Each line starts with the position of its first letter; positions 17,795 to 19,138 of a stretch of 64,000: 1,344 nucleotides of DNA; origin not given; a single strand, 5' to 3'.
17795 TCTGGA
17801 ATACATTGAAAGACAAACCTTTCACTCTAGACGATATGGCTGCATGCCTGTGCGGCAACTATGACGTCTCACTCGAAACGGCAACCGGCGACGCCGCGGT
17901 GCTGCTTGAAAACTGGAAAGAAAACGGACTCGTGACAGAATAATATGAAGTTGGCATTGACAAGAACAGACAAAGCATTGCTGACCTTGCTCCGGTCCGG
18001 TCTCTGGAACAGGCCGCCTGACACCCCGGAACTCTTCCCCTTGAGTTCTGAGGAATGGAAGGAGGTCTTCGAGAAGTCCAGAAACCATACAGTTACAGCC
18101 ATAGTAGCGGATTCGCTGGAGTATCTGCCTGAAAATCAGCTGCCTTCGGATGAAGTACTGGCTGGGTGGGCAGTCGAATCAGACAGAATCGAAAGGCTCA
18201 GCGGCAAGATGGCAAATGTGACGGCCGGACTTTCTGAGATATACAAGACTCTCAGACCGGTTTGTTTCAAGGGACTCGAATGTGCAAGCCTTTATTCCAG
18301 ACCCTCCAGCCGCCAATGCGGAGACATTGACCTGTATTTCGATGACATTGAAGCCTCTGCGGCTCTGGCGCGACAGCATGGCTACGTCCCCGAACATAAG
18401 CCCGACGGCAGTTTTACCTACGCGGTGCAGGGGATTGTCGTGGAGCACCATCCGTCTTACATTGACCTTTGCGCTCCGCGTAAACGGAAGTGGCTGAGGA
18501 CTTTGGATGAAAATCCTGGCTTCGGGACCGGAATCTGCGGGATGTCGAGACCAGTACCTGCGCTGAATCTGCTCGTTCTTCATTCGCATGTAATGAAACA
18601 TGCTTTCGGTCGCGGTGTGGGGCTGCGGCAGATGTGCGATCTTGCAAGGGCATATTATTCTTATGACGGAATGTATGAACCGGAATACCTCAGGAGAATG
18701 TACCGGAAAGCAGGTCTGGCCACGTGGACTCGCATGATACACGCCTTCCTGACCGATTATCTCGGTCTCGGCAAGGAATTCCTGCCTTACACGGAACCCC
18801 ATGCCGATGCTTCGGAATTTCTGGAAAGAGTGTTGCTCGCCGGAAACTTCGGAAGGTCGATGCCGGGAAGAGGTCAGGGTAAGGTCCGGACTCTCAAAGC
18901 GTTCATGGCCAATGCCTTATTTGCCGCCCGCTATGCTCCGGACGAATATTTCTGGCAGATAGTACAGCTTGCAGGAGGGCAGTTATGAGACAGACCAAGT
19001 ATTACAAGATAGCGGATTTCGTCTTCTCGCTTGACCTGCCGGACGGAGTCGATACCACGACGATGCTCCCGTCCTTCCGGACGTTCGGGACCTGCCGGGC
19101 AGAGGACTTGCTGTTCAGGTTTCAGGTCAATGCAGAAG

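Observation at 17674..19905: PqqD-like / nucleotidyltransferase / HPr-kinase-like three-gene cassette inside a capsule operon, with no substrate gene in sight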

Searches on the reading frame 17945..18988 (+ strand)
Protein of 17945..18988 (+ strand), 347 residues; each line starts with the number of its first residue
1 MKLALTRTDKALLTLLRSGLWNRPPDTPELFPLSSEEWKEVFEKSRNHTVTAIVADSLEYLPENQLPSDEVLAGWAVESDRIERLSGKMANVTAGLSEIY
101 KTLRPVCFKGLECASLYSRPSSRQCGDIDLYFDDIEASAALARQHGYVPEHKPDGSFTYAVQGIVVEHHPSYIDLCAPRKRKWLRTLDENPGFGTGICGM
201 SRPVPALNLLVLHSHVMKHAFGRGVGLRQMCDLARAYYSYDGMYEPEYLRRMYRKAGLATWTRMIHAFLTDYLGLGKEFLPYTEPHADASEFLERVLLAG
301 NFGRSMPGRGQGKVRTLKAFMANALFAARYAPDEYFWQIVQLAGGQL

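Call 3: search_protein_families(library=pfam, proteins=[window:17945-18988:+], max_evalue=0.01)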
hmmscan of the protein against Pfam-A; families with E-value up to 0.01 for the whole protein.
window:17945-18988:+ (347 aa): 1 family
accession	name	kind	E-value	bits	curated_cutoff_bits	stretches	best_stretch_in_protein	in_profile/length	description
PF14907.12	NTP_transf_5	-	4.9e-29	102.1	31.2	1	35-265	2-240/249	Uncharacterised nucleotidyltransferase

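Call 4: search_protein_families(library=ncbifam, proteins=[window:17945-18988:+], max_evalue=0.01)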
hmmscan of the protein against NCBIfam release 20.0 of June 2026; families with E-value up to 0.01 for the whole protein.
window:17945-18988:+ (347 aa): 0 families

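Call 7: search_solved_structures(query=window:17945-18988:+, max_evalue=10, show_alignments=1)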
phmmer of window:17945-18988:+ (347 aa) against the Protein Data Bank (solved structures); distinct sequences matched with E-value up to 10: 0.
